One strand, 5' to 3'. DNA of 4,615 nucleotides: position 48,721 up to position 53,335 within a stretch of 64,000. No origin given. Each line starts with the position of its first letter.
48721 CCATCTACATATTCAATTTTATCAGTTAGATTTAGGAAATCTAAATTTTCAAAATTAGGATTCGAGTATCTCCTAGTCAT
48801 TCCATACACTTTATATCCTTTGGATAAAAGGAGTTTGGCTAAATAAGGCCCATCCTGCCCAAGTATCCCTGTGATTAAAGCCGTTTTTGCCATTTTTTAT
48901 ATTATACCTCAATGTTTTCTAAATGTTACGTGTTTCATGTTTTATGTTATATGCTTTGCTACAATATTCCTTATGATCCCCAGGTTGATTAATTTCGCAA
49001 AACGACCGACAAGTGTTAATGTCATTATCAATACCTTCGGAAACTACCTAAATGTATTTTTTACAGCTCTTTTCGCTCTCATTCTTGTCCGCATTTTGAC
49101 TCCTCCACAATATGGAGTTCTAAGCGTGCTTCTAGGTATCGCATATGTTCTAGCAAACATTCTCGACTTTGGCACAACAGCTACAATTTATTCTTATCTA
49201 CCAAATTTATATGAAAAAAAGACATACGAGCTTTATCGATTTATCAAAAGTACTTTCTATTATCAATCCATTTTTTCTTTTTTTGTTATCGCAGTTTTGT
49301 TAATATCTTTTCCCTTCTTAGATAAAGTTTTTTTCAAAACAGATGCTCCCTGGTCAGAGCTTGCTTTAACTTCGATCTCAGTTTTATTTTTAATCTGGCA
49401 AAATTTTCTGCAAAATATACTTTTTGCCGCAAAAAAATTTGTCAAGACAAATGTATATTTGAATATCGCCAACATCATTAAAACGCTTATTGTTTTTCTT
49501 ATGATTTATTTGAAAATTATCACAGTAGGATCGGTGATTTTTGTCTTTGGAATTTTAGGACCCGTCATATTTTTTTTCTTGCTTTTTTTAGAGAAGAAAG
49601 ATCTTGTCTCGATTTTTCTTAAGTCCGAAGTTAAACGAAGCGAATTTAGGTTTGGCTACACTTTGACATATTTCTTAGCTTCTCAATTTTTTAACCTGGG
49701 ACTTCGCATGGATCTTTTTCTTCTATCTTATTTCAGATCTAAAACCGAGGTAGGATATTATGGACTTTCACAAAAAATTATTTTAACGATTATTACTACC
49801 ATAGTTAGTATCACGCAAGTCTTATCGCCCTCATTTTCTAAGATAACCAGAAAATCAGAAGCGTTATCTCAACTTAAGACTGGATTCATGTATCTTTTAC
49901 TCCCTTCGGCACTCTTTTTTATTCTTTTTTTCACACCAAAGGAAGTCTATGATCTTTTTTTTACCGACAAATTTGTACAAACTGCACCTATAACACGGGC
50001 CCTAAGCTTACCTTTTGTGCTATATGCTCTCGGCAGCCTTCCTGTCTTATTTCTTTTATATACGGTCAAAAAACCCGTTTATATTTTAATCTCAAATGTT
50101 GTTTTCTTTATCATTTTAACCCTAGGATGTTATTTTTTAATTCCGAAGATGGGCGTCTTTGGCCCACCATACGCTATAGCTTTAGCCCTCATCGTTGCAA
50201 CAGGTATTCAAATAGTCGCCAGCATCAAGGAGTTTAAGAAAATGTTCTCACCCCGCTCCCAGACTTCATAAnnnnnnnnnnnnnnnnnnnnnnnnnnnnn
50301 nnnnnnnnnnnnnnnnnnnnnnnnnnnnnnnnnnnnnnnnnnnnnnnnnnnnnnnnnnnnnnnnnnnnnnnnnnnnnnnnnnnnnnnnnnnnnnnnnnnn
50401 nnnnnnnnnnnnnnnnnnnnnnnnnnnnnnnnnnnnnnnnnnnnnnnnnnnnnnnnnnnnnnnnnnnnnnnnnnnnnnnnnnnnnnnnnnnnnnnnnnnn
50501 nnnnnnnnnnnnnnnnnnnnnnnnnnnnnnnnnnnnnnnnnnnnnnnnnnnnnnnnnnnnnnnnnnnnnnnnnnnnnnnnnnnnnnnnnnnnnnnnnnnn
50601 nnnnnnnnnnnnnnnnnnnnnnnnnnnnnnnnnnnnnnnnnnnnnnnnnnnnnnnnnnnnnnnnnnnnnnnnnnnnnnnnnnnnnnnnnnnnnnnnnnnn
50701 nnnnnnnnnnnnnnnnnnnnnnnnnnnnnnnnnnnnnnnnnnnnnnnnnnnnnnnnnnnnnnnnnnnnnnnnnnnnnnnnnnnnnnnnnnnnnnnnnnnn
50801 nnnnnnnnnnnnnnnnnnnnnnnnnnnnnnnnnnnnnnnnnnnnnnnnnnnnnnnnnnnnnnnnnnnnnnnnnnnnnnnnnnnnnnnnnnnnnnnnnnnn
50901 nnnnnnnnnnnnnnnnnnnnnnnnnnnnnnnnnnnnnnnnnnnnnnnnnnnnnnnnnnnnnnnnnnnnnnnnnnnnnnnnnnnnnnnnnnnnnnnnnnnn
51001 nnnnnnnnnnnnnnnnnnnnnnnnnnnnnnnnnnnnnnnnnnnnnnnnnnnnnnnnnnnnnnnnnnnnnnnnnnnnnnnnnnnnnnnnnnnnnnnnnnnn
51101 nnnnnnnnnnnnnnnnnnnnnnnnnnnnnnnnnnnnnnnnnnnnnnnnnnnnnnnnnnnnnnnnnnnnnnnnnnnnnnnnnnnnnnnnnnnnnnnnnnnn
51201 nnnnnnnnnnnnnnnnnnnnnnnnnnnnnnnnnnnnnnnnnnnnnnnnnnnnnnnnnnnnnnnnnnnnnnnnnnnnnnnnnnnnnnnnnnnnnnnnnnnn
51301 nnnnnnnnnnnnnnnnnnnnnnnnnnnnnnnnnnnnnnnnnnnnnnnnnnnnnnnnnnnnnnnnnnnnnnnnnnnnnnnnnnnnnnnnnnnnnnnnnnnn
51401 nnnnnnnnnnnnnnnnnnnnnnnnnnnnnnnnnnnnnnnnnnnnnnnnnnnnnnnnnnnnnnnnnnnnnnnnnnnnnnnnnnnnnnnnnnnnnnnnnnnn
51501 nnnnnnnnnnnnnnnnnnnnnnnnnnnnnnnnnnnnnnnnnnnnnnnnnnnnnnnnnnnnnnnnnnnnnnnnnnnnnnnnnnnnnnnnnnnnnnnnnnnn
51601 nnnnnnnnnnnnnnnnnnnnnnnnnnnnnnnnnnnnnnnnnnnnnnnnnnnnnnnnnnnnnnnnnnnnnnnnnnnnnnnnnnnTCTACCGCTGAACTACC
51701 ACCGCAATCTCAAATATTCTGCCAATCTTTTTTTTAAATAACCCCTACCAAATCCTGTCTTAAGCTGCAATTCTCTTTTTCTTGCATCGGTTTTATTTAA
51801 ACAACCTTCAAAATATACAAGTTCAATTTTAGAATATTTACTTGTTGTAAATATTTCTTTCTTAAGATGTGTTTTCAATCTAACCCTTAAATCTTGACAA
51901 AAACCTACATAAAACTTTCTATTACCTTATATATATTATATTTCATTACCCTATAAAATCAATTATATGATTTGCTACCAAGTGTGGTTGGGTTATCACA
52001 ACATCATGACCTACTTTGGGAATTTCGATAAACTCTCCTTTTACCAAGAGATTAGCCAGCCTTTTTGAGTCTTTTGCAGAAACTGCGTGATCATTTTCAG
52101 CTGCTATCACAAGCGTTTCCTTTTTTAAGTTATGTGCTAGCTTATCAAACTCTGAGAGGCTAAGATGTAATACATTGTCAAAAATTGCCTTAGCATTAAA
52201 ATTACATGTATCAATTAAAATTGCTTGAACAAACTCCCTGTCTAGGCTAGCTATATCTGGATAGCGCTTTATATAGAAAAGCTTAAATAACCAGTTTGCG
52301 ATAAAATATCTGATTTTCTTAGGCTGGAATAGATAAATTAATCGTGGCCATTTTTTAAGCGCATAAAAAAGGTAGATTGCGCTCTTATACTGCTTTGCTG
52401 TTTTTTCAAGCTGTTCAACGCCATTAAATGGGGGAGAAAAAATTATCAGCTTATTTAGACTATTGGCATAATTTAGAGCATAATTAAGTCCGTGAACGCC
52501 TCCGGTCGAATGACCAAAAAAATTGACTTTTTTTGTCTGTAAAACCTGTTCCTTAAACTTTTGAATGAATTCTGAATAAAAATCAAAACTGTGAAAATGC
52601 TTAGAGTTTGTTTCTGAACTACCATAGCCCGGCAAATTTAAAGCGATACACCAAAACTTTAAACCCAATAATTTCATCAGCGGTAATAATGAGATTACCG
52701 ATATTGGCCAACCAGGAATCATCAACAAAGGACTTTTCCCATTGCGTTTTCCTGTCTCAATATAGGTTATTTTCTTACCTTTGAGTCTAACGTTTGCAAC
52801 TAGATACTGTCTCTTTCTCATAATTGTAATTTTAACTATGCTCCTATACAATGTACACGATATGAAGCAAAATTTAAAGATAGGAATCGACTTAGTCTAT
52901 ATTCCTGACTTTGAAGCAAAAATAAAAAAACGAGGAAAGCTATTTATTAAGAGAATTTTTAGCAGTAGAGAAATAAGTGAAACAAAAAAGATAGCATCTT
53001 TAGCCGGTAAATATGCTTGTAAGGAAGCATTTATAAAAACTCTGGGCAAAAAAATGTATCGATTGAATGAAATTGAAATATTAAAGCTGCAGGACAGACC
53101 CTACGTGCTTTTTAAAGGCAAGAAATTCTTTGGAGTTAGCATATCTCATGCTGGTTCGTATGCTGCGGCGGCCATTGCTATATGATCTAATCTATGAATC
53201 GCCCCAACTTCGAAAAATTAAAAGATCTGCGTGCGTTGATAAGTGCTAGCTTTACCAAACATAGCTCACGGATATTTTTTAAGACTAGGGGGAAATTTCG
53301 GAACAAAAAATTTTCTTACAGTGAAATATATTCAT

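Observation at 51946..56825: Self-contained acyl-chain salvage module: AcpS, an acyl-AMP ligase/carrier/PlsC acyltransferase fusion and a CoA-transferase, beside an alpha/beta hydrolase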

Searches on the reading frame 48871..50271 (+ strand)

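Call 3: search_protein_families(library=pfam, proteins=[window:48871-50271:+], max_evalue=0.01)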
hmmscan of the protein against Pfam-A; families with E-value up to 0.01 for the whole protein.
window:48871-50271:+ (466 aa): 1 family
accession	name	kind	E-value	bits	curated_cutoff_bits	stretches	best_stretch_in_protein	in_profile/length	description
PF01943.22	Polysacc_synt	-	2.5e-12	47.3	28.2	1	50-325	4-273/274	Polysaccharide biosynthesis protein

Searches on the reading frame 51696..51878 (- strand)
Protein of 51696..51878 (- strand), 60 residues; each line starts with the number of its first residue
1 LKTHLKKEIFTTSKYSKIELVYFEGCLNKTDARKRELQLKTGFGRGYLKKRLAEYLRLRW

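Call 3: search_protein_families(library=pfam, proteins=[window:51696-51878:-], max_evalue=0.01)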
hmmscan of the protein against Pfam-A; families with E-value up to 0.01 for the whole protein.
window:51696-51878:- (60 aa): 1 family
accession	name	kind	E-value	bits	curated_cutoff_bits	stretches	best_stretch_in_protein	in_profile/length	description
PF01541.30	GIY-YIG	-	0.0011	19.6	22.6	1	2-45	28-74/78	GIY-YIG catalytic domain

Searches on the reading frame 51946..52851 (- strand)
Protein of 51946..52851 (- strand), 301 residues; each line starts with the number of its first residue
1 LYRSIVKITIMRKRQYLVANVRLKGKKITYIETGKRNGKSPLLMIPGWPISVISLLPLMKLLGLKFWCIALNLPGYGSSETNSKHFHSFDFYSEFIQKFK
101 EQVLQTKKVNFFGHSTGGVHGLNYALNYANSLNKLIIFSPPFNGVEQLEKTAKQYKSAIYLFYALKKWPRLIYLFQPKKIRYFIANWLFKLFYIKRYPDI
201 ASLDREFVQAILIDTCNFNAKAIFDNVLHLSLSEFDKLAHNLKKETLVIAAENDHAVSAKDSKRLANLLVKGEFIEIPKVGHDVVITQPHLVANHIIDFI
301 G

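Call 3: search_protein_families(library=pfam, proteins=[window:51946-52851:-], max_evalue=0.01)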
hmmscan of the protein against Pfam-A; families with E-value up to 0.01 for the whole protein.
window:51946-52851:- (301 aa): 6 families
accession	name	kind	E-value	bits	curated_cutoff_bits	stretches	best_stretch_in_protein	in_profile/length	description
PF00561.26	Abhydrolase_1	-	3.8e-20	73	25.8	1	41-288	2-244/245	alpha/beta hydrolase fold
PF12146.15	Hydrolase_4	-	1e-14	54.8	27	1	65-284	31-234/239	Serine aminopeptidase, S33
PF12697.13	Abhydrolase_6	-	2.7e-12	48.3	26.3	1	42-293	1-215/217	Alpha/beta hydrolase family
PF06028.17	DUF915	-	6.4e-05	22.9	22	1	104-151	100-152/255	Alpha/beta hydrolase of unknown function (DUF915)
PF06821.19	Ser_hydrolase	-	0.0032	17.8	22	0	239-282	111-153/172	Serine hydrolase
PF02089.21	Palm_thioest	-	0.0087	16.2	26.8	0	81-156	43-124/254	Palmitoyl protein thioesterase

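Call 4: search_protein_families(library=ncbifam, proteins=[window:51946-52851:-], max_evalue=0.01)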
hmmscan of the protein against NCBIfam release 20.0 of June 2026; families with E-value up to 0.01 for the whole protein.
window:51946-52851:- (301 aa): 25 families
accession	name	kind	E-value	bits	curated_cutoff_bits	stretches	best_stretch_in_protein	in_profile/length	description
NF050089.1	i_nPHAscl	equivalog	1.2e-15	57.3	300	1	25-300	6-288/288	intracellular short-chain-length polyhydroxyalkanoate depolymerase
TIGR03611.1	RutD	equivalog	1.4e-12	47.6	238.5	2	227-300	182-255/258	pyrimidine utilization protein D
TIGR03056.1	bchO_mg_che_rel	equivalog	1.7e-12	47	172.55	2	232-300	209-277/278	alpha/beta fold hydrolase BchO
TIGR03695.1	menH_SHCHC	equivalog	7.3e-12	45.2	208.55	1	54-300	17-251/252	2-succinyl-6-hydroxy-2,4-cyclohexadiene-1-carboxylate synthase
NF045948.1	ProImpepThrmp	equivalog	3.5e-11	43.1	500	1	21-139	7-127/291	proline iminopeptidase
NF051488.1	bifunc_PcaDC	exception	4.7e-11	42.4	390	2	235-300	185-250/375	bifunctional 3-oxoadipate enol-lactonase/4-carboxymuconolactone decarboxylase PcaDC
NF045632.1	hydroxlase_HsaD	equivalog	2.8e-10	39.6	400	1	20-145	16-142/290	4,5:9,10-diseco-3-hydroxy-5,9,17-trioxoandrosta-1(10),2-diene-4-oate hydrolase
NF011457.0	PRK14875.1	equivalog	7.3e-10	38.3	307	1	19-140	113-231/372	acetoin dehydrogenase dihydrolipoyllysine-residue acetyltransferase subunit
TIGR01250.1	pro_imino_pep_2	subfamily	3.1e-09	36.8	167.65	1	21-155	7-143/288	proline iminopeptidase-family hydrolase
NF002938.0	PRK03592.1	equivalog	4.3e-09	36.1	241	1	13-141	7-130/298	haloalkane dehalogenase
NF052614.1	AB_fold_OlsI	equivalog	4.4e-09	36.3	385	1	238-300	192-255/272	ornithine lipid biosynthesis O-acyltransferase OlsI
TIGR02240.1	PHA_depoly_arom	equivalog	7.5e-09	35.3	250.6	1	16-138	2-122/276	poly(3-hydroxyalkanoate) depolymerase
TIGR02427.1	protocat_pcaD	equivalog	2.1e-08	33.9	255.85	1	234-300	184-250/251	3-oxoadipate enol-lactonase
TIGR01738.1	bioH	equivalog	1.2e-06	28.3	206.95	1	38-138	3-96/245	pimeloyl-ACP methyl ester esterase BioH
NF058580.1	lipase_V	equivalog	3.5e-06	26.9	300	1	64-119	50-102/230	EstV family lipase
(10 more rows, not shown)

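Call 50: find_homologous_proteins(query=window:51946-52821:-, max_evalue=1e-10)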
Query window:51946-52821:- (291 aa): 2 proteins with E <= 1e-10 among 1234 candidates.
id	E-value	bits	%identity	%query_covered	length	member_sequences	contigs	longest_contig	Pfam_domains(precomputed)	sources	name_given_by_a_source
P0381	2.8e-192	655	100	100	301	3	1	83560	PF12697.14,PF00561.27,PF12146.16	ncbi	-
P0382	1.9e-94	334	52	98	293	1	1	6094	PF12697.14,PF00561.27,PF12146.16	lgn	-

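Call 71: search_solved_structures(query=window:51949-52821:-, max_evalue=0.001, show_alignments=0)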
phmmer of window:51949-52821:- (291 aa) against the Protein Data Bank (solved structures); distinct sequences matched with E-value up to 0.001: 29.
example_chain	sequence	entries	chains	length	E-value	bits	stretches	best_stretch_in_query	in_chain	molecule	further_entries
21dl_A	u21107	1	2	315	9.4e-08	34.9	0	231-286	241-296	RPA1511_5221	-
8ynv_A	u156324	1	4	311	1.7e-07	34.1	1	14-289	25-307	poly(3-hydroxybutyrate) depolymerase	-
8ynw_A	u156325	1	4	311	4.3e-07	32.8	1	14-289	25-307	Poly(3-hydroxybutyrate) depolymerase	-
27ct_A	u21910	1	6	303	5.3e-07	32.5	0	31-117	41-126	RPA1511_2297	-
2xmz_A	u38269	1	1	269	8.8e-07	31.8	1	56-276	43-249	HYDROLASE, ALPHA/BETA HYDROLASE FOLD FAMILY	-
8ckp_D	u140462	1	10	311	1.1e-06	31.5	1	14-129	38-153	Alpha/beta fold hydrolase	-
8ooh_A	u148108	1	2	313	1.1e-06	31.5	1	14-129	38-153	Alpha/beta fold hydrolase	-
7clz_A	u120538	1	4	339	1.8e-06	30.7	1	10-139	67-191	Putative hydrolase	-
6kxh_A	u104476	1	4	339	2.1e-06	30.5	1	10-138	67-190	Putative hydrolase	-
6kxr_A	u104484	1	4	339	2.1e-06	30.5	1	10-138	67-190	Putative hydrolase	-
7ots_A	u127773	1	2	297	6.9e-06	28.8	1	18-290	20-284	Monoacylglycerol lipase ABHD6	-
2ock_A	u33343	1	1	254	1.4e-05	27.8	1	9-129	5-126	Valacyclovir hydrolase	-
6i8w_A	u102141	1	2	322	1.8e-05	27.5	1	11-289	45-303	Alpha/beta fold hydrolase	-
2ocg_A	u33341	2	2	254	1.9e-05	27.4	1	9-129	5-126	Valacyclovir hydrolase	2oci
5jzb_A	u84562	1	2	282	2.6e-05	27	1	17-131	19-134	4,5:9,10-diseco-3-hydroxy-5,9,17-trioxoandrosta-1(10),2-diene-4-oate hydrolase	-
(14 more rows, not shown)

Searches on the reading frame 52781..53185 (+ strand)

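Call 3: search_protein_families(library=pfam, proteins=[window:52781-53185:+], max_evalue=0.01)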
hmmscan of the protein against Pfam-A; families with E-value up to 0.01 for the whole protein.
window:52781-53185:+ (134 aa): 1 family
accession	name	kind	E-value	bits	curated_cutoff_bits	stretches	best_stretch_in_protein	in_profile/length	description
PF01648.25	ACPS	-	1.8e-10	41.3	25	1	34-130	2-109/111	4'-phosphopantetheinyl transferase superfamily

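Call 4: search_protein_families(library=ncbifam, proteins=[window:52781-53185:+], max_evalue=0.01)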
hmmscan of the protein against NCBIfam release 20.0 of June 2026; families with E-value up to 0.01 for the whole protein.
window:52781-53185:+ (134 aa): 14 families
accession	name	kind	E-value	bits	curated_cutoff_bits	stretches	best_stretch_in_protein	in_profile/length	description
TIGR00556.1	pantethn_trn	domain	6.3e-19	68.3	45.35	1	31-132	2-123/128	phosphopantetheine--protein transferase domain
NF011253.0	PRK14659.1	equivalog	1.2e-11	45.3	156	1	33-133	4-118/123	holo-[acyl-carrier-protein] synthase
NF000831.0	PRK00070.3-1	equivalog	2.5e-11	43.6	124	1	32-93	4-69/130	holo-ACP synthase AcpS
NF000832.0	PRK00070.3-2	equivalog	1.7e-10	41.3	107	1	33-113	4-83/116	holo-ACP synthase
TIGR00516.1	acpS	equivalog_domain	1.2e-09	38.5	59.8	1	32-133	3-119/125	holo-ACP synthase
NF011254.0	PRK14660.1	equivalog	2e-09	37.5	195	1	34-115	5-94/125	holo-[acyl-carrier-protein] synthase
NF011250.0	PRK14656.1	equivalog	1e-08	35.3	175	1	33-92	4-67/126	holo-[acyl-carrier-protein] synthase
NF011257.0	PRK14663.1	equivalog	2e-08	34.3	186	1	33-117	2-94/123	holo-[acyl-carrier-protein] synthase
NF011251.0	PRK14657.1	equivalog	3.7e-08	33.4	165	1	34-115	5-92/123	holo-[acyl-carrier-protein] synthase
NF000835.0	PRK00070.4-1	equivalog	8.8e-08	32.4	128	1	33-130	4-107/115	holo-ACP synthase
NF042922.1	4PPT_HetI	equivalog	4.3e-06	26.2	370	1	29-130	119-221/235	4'-phosphopantetheinyl transferase HetI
NF011256.0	PRK14662.1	equivalog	1.3e-05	25.5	150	1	33-112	4-86/123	4'-phosphopantetheinyl transferase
NF011255.0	PRK14661.1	equivalog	2.5e-05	24.2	209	1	34-123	5-97/169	holo-[acyl-carrier-protein] synthase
NF011252.0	PRK14658.1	equivalog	0.00056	20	149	1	66-132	40-107/115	holo-ACP synthase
